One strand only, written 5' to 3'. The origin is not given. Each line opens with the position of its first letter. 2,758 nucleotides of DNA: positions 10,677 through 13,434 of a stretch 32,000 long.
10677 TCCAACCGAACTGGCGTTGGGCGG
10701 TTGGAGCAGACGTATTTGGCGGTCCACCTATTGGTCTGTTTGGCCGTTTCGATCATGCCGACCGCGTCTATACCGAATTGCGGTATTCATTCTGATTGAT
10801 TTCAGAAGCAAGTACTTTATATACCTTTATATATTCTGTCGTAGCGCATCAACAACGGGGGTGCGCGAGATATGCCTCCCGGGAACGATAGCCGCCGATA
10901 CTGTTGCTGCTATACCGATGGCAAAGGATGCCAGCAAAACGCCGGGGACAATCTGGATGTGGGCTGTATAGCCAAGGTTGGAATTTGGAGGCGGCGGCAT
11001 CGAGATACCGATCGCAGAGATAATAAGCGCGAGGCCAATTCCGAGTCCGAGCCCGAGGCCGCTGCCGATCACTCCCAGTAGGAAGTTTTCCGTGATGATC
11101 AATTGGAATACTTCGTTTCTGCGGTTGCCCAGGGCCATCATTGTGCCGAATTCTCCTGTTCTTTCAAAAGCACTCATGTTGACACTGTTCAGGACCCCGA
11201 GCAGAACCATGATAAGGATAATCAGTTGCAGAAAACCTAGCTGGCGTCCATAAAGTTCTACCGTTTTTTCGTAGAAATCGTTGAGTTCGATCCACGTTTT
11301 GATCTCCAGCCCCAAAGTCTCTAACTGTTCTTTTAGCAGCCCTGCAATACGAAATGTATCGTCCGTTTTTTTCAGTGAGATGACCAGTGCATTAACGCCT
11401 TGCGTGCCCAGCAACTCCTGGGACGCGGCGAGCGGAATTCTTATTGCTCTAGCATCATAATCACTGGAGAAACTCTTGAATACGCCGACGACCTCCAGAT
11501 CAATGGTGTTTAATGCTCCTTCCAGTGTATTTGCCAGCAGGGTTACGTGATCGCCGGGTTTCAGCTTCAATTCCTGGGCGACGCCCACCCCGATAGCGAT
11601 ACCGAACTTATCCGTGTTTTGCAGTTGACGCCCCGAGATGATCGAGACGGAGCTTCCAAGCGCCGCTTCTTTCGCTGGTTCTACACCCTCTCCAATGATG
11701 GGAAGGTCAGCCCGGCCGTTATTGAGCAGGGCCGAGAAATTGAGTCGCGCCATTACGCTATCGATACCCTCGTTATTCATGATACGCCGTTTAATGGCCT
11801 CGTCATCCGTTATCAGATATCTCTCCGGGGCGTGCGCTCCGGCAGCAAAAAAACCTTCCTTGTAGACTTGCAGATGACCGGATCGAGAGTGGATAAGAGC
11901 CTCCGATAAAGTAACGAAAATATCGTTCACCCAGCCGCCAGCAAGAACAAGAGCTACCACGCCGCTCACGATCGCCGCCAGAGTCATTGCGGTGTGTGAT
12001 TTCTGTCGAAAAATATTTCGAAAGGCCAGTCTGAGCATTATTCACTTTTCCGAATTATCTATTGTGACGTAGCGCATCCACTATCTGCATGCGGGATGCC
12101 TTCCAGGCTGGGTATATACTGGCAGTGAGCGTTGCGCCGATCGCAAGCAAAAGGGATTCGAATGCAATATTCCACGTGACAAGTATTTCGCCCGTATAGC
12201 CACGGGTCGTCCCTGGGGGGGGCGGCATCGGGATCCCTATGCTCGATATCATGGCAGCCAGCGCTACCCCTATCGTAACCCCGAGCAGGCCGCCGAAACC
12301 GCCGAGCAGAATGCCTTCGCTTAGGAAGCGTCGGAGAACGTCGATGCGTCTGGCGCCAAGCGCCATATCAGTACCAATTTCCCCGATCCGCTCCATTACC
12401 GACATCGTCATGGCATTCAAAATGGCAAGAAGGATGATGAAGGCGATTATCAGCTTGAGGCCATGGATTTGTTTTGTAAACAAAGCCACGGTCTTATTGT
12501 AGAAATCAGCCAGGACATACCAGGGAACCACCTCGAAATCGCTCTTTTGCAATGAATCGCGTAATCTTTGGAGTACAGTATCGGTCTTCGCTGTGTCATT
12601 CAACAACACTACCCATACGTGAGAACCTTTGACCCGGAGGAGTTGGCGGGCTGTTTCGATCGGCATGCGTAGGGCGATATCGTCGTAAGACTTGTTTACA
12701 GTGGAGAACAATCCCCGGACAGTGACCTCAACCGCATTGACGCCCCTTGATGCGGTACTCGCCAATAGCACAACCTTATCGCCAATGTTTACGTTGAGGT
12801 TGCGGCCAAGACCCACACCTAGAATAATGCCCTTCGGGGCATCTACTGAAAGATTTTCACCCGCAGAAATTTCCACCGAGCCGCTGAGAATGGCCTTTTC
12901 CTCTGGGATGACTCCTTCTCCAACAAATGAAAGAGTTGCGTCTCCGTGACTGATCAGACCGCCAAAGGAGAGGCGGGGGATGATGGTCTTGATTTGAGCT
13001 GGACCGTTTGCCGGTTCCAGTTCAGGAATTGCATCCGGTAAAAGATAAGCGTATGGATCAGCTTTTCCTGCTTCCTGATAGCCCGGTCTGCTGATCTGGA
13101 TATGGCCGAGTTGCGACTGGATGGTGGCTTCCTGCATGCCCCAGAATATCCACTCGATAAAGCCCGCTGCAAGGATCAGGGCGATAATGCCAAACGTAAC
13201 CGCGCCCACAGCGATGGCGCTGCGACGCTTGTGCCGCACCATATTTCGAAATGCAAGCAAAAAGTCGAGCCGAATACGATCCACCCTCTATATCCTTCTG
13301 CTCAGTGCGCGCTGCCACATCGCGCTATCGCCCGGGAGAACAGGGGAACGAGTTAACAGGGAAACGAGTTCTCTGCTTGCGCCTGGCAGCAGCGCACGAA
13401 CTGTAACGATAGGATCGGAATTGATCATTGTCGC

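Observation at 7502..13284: A second, complete Lol-like trans-envelope pathway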

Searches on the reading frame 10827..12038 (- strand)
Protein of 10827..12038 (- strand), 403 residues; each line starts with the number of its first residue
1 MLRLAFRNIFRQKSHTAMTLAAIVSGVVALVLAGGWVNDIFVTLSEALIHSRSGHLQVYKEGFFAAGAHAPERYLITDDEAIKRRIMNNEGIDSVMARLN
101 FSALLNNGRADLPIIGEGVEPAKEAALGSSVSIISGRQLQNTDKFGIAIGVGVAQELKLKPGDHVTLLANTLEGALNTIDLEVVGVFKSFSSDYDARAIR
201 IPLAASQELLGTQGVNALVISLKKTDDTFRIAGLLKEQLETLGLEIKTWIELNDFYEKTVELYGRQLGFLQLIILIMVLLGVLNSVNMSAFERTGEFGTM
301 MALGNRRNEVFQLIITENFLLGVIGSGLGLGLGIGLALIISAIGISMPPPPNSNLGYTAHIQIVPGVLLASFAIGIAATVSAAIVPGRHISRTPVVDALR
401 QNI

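Call 3: search_protein_families(library=pfam, proteins=[window:10827-12038:-], max_evalue=0.01)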
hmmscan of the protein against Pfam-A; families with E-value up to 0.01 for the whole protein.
window:10827-12038:- (403 aa): 2 families
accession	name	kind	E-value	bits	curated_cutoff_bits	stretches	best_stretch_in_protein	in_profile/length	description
PF02687.27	FtsX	-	3.1e-18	66.4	25.5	1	272-394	5-119/120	FtsX-like permease C-terminal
PF12704.14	MacB_PCD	-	2.6e-17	64.2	27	1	16-231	1-200/207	MacB-like periplasmic core domain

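Call 4: search_protein_families(library=ncbifam, proteins=[window:10827-12038:-], max_evalue=0.01)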
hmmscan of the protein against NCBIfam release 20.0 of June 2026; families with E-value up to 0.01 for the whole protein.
window:10827-12038:- (403 aa): 6 families
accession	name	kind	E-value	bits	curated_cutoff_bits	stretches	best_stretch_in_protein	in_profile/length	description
TIGR02212.1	lolCE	equivalog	2e-23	83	362.45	1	17-343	25-345/411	lipoprotein-releasing ABC transporter permease subunit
NF008357.0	PRK11146.1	exception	2.5e-18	66.1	439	1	76-343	75-348/414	lipoprotein-releasing ABC transporter permease subunit LolE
TIGR02213.1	lolE_release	exception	8.5e-18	64.4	540.35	1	78-342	74-344/411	lipoprotein-releasing ABC transporter permease subunit LolE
TIGR03434.1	ADOP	subfamily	4.2e-12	45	622.3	1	250-401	254-401/803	ADOP family duplicated permease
NF007826.0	PRK10535.1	equivalog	8.1e-12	44.2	966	1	2-400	258-646/648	macrolide ABC transporter ATP-binding protein/permease MacB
NF008076.0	PRK10814.1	exception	3.5e-07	29.6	473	1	116-339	114-339/399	lipoprotein-releasing ABC transporter permease subunit LolC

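Call 54: search_solved_structures(query=window:10827-12038:-, max_evalue=0.001, show_alignments=2)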
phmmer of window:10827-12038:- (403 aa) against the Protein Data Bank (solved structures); distinct sequences matched with E-value up to 0.001: 12.
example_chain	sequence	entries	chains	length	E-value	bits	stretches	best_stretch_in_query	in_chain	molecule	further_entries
7mdx_B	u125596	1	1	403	6e-16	61.7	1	86-341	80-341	Lipoprotein-releasing system transmembrane protein LolE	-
7arh_E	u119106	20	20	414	6.4e-16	61.6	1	86-341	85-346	Lipoprotein-releasing system transmembrane protein LolE | Lipoprotein transporter subunit LolE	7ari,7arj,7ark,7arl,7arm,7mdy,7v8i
9rli_E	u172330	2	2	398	4.2e-10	42.5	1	87-341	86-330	Lipoprotein-releasing system transmembrane protein LolE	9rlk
9w37_A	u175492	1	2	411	4.5e-09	39.1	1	72-343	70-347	LolF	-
9w35_A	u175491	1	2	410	4.6e-09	39.1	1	72-343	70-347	LolF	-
9w2w_A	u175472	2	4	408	4.9e-09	39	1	72-343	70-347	LolF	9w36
5nik_J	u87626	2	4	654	3.5e-08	36.2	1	182-399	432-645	Macrolide export ATP-binding/permease protein MacB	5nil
9o9x_C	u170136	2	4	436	8.3e-07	31.6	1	267-402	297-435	ABC transporter permease YtrF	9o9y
5gko_A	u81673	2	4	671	1.2e-06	31.2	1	252-342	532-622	Macrolide export ATP-binding/permease protein MacB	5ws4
7arh_C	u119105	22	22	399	4e-06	29.4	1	90-400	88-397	Lipoprotein-releasing ABC transporter permease subunit LolC | Lipo-releasing system transmembrane protein lolC | Lipoprotein-releasing system transmembrane prot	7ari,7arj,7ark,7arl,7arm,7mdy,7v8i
7mdx_A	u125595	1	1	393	8.7e-06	28.3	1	90-348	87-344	Lipoprotein-releasing system transmembrane protein LolC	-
5lil_A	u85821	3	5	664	0.00066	22.1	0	235-341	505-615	Macrolide export ATP-binding/permease protein MacB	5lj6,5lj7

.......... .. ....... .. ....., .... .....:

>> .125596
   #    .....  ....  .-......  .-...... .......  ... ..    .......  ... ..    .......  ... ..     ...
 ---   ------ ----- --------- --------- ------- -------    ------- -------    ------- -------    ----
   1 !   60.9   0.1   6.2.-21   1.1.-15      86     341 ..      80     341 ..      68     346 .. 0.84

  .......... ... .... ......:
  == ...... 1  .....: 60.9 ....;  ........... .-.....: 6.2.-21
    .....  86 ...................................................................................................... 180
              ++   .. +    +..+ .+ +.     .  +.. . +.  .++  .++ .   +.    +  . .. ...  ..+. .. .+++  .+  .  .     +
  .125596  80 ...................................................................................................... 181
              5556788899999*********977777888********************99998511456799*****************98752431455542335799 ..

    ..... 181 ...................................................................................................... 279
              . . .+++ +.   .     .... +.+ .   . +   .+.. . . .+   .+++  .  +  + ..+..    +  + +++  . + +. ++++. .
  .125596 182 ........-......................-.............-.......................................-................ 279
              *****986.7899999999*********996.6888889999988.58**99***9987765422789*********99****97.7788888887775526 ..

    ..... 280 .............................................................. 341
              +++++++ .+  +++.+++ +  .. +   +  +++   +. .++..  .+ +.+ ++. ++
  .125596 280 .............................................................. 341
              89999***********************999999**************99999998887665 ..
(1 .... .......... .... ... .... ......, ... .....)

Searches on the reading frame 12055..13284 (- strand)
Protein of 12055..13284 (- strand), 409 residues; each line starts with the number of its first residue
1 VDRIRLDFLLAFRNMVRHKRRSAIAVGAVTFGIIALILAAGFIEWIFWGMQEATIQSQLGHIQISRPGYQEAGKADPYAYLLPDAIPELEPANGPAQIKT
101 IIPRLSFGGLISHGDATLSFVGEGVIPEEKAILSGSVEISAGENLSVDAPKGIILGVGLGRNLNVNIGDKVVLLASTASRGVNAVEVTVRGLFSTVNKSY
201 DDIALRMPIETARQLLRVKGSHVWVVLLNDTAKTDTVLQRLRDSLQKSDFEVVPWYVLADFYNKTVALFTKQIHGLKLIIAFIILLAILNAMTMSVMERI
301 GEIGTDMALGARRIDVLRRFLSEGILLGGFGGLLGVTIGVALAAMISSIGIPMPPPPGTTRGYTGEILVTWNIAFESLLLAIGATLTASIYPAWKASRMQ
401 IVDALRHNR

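Call 3: search_protein_families(library=pfam, proteins=[window:12055-13284:-], max_evalue=0.01)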
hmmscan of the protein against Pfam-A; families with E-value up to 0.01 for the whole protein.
window:12055-13284:- (409 aa): 3 families
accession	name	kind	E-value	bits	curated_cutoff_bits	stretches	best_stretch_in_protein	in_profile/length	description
PF02687.27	FtsX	-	1.5e-17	64.2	25.5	1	278-401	5-120/120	FtsX-like permease C-terminal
PF12704.14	MacB_PCD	-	4.2e-14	53.8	27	1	22-243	1-206/207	MacB-like periplasmic core domain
PF11688.13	DUF3285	-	0.0082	16.5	25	1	10-39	9-38/44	Protein of unknown function (DUF3285)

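Call 4: search_protein_families(library=ncbifam, proteins=[window:12055-13284:-], max_evalue=0.01)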
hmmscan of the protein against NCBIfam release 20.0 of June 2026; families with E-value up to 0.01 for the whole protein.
window:12055-13284:- (409 aa): 8 families
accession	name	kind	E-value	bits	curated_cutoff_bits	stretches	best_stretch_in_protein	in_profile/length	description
TIGR02212.1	lolCE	equivalog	6e-27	94.6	362.45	1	96-407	86-410/411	lipoprotein-releasing ABC transporter permease subunit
TIGR03434.1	ADOP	subfamily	1.5e-16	59.7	622.3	1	232-408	232-402/803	ADOP family duplicated permease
NF008357.0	PRK11146.1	exception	6.2e-14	51.6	439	1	96-348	89-347/414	lipoprotein-releasing ABC transporter permease subunit LolE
NF008076.0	PRK10814.1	exception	2.1e-13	50.1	473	1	150-407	141-398/399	lipoprotein-releasing ABC transporter permease subunit LolC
TIGR02213.1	lolE_release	exception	9.5e-13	47.8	540.35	1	96-347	86-343/411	lipoprotein-releasing ABC transporter permease subunit LolE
NF007826.0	PRK10535.1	equivalog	2.1e-10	39.6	966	1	264-405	519-645/648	macrolide ABC transporter ATP-binding protein/permease MacB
TIGR00439.2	FtsX_Gneg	equivalog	9e-05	21.8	255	1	264-346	161-243/292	permease-like cell division protein FtsX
NF038347.1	FtsX_Gpos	exception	0.0019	17.6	225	1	276-338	174-236/296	permease-like cell division protein FtsX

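Call 11: search_solved_structures(query=window:12055-13284:-, max_evalue=0.01)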
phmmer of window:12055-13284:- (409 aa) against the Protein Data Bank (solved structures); distinct sequences matched with E-value up to 0.01: 13.
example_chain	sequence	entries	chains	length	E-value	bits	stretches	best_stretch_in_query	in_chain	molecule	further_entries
7arh_C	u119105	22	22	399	3.4e-12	49.2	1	149-407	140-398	Lipoprotein-releasing ABC transporter permease subunit LolC | Lipo-releasing system transmembrane protein lolC | Lipoprotein-releasing system transmembrane prot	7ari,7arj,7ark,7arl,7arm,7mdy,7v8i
5gko_A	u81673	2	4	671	2.1e-11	46.6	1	169-348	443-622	Macrolide export ATP-binding/permease protein MacB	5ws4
5xu1_M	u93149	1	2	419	4.7e-11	45.5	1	228-407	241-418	ABC transporter permeae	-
7mdx_A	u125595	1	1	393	2e-10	43.4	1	149-400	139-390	Lipoprotein-releasing system transmembrane protein LolC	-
5lil_A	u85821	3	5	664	7e-10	41.6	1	230-348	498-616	Macrolide export ATP-binding/permease protein MacB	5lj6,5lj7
9o9x_C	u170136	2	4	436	2.6e-09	39.8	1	279-407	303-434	ABC transporter permease YtrF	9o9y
7mdx_B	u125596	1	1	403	3e-09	39.5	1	98-397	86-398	Lipoprotein-releasing system transmembrane protein LolE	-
7arh_E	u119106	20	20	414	3.2e-09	39.5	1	98-398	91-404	Lipoprotein-releasing system transmembrane protein LolE | Lipoprotein transporter subunit LolE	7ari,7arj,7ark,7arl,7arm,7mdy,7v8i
9w37_A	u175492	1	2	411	1.8e-08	37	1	100-407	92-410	LolF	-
9w35_A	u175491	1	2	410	2.3e-08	36.6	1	101-407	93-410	LolF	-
5nik_J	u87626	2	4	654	2.6e-08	36.4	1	251-346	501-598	Macrolide export ATP-binding/permease protein MacB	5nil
9w2w_A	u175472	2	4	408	3.3e-07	32.8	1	101-405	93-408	LolF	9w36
9rli_E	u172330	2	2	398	0.00097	21.4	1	98-398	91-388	Lipoprotein-releasing system transmembrane protein LolE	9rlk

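Call 94: search_solved_structures(query=window:12055-13284:-, max_evalue=1e-9, show_alignments=1)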
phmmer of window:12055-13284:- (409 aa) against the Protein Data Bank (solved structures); distinct sequences matched with E-value up to 1e-9: 5.
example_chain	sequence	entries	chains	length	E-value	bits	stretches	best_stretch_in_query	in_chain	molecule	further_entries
7arh_C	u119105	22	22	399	3.4e-12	49.2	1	149-407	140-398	Lipoprotein-releasing ABC transporter permease subunit LolC | Lipo-releasing system transmembrane protein lolC | Lipoprotein-releasing system transmembrane prot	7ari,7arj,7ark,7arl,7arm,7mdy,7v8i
5gko_A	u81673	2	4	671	2.1e-11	46.6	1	169-348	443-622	Macrolide export ATP-binding/permease protein MacB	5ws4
5xu1_M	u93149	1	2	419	4.7e-11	45.5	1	228-407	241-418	ABC transporter permeae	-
7mdx_A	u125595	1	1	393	2e-10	43.4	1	149-400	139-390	Lipoprotein-releasing system transmembrane protein LolC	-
5lil_A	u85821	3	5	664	7e-10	41.6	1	230-348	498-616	Macrolide export ATP-binding/permease protein MacB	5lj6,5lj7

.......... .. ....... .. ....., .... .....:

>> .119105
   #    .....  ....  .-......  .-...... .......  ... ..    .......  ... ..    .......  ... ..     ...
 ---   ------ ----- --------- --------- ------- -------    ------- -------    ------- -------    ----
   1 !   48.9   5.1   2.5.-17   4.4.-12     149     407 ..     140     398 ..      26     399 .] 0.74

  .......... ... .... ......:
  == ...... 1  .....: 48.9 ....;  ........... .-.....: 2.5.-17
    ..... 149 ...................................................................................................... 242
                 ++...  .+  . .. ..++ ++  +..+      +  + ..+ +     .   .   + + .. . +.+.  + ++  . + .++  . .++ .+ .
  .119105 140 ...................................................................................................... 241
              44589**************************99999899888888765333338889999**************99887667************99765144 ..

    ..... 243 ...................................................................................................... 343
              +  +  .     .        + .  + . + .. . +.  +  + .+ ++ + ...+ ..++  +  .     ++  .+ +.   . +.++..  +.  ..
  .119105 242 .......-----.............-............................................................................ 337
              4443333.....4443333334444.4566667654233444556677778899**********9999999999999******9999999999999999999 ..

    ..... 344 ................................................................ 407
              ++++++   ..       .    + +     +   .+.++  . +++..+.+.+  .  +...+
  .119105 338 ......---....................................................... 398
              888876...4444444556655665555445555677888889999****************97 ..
